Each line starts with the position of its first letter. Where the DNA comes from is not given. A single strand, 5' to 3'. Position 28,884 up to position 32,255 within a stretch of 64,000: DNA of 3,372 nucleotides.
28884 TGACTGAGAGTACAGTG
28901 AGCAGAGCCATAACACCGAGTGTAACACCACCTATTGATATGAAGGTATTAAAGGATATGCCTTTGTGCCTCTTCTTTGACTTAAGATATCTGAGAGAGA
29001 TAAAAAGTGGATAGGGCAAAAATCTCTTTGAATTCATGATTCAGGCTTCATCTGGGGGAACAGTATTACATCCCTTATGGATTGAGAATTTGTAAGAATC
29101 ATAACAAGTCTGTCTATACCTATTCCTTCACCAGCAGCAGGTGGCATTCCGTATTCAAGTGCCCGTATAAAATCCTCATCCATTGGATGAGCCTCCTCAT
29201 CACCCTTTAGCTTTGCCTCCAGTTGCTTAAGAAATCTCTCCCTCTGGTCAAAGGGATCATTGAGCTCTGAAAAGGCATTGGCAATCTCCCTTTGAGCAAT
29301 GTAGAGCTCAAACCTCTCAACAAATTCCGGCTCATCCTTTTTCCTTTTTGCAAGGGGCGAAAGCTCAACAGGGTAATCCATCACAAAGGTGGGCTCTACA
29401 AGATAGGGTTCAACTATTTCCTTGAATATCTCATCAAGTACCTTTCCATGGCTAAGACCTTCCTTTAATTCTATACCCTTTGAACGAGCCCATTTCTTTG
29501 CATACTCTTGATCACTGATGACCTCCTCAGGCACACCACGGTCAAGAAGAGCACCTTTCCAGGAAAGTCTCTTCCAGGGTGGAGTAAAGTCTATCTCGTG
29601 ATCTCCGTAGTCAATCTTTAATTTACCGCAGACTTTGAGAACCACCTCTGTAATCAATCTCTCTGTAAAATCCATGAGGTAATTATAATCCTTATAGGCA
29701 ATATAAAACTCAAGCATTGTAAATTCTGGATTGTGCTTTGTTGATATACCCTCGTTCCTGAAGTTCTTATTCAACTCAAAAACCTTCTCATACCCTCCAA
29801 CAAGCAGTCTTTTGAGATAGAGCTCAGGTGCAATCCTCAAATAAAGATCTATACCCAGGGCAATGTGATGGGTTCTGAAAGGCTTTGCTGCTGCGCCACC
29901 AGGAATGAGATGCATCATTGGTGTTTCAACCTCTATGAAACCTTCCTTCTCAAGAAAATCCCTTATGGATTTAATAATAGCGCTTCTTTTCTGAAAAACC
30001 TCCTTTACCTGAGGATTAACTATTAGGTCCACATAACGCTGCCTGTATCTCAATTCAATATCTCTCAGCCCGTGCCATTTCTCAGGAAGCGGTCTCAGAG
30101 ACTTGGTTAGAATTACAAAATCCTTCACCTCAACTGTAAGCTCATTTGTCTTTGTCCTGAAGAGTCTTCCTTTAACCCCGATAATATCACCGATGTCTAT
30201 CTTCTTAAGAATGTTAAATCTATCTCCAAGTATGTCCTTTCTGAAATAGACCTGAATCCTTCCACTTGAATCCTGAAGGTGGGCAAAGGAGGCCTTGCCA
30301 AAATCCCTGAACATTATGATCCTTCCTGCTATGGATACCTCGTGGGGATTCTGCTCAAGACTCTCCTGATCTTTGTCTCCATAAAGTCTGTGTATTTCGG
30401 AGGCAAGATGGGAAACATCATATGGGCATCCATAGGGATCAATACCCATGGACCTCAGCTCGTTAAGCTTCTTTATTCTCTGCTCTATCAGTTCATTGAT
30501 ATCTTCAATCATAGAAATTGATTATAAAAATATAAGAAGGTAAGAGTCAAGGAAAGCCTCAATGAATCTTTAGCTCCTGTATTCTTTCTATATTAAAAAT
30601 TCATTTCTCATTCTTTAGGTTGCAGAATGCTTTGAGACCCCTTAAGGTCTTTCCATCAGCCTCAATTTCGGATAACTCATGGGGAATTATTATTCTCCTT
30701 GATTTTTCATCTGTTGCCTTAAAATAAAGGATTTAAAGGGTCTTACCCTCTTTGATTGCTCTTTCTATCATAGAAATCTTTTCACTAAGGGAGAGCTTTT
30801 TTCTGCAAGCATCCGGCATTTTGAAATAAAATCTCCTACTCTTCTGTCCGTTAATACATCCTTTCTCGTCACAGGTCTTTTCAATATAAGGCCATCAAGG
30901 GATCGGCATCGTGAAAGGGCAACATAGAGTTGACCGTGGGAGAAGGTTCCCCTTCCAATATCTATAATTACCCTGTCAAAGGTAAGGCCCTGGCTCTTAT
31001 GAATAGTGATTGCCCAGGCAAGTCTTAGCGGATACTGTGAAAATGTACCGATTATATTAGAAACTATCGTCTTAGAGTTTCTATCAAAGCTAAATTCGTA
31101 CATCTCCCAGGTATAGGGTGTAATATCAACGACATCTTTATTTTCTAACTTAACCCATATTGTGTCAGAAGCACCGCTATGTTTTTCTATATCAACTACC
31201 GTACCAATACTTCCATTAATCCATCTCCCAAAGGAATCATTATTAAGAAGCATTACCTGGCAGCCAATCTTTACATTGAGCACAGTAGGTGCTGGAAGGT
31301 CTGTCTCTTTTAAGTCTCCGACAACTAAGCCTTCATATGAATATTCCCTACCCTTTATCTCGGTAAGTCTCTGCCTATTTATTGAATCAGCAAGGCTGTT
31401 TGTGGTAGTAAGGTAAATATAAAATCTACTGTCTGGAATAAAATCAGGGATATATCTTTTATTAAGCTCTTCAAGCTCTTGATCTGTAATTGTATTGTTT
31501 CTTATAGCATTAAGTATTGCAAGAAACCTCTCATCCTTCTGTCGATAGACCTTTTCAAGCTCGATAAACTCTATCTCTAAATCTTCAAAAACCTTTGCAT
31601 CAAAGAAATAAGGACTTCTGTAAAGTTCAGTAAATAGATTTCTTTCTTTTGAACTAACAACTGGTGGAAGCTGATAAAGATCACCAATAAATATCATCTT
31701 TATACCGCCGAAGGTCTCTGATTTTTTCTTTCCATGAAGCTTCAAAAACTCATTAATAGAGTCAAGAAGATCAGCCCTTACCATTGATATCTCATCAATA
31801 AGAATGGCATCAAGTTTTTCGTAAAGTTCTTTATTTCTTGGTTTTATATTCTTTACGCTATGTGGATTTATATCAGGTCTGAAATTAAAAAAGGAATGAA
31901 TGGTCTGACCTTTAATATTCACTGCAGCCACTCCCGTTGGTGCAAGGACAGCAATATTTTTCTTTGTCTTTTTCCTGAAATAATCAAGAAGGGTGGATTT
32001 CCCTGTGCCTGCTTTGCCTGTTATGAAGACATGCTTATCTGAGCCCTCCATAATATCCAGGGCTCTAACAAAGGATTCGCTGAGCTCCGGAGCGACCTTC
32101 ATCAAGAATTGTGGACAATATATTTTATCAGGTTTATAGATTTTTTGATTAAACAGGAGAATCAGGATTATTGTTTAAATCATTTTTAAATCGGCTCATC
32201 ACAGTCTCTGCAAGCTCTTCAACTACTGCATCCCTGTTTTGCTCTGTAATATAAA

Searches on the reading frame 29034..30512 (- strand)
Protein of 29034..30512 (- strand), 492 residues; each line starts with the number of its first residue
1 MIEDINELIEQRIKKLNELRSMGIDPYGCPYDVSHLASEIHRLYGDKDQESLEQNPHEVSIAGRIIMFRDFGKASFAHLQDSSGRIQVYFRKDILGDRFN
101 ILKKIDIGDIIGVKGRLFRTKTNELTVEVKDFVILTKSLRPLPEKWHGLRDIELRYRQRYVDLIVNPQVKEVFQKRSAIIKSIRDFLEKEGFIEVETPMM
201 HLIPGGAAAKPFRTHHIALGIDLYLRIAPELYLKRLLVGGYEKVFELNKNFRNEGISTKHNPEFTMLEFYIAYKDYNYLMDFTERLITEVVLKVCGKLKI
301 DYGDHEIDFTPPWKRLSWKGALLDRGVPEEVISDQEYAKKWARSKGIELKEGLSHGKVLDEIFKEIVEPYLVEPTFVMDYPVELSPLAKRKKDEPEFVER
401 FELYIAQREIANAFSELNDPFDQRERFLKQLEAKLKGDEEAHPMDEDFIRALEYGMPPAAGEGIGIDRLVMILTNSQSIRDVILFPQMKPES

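Call 25: search_protein_families(library=pfam, proteins=[window:29034-30512:-], max_evalue=0.00001)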
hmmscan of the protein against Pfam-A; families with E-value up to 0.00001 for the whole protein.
window:29034-30512:- (492 aa): 2 families
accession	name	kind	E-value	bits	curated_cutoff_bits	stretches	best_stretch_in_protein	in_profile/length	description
PF00152.25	tRNA-synt_2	-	5.9e-91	305.2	25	1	152-489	2-308/308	tRNA synthetases class II (D, K and N)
PF01336.31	tRNA_anti-codon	-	1.3e-17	63.9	27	1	59-135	1-75/75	OB-fold nucleic acid binding domain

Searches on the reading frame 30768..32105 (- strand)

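Call 25: search_protein_families(library=pfam, proteins=[window:30768-32105:-], max_evalue=0.00001)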
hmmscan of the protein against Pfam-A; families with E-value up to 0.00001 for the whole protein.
window:30768-32105:- (445 aa): 6 families
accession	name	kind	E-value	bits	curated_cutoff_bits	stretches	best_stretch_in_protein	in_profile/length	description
PF05970.20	PIF1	-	5.8e-30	105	25.9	1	18-209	17-220/223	PIF1-like helicase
PF13604.12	AAA_30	-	3.4e-14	53.5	27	1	18-151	13-133/191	AAA domain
PF13245.12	AAA_19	-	9.7e-13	48.9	25.1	1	22-149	10-132/134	AAA domain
PF02689.20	Herpes_Helicase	-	1e-08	34.2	27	1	354-427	721-795/808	Helicase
PF13538.12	UvrD_C_2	-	4.2e-08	33.4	27.4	1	362-401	1-46/52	UvrD-like helicase C-terminal domain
PF01443.25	Viral_helicase1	-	3e-06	27.6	21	0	361-402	178-222/228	Viral superfamily 1 RNA helicase core domain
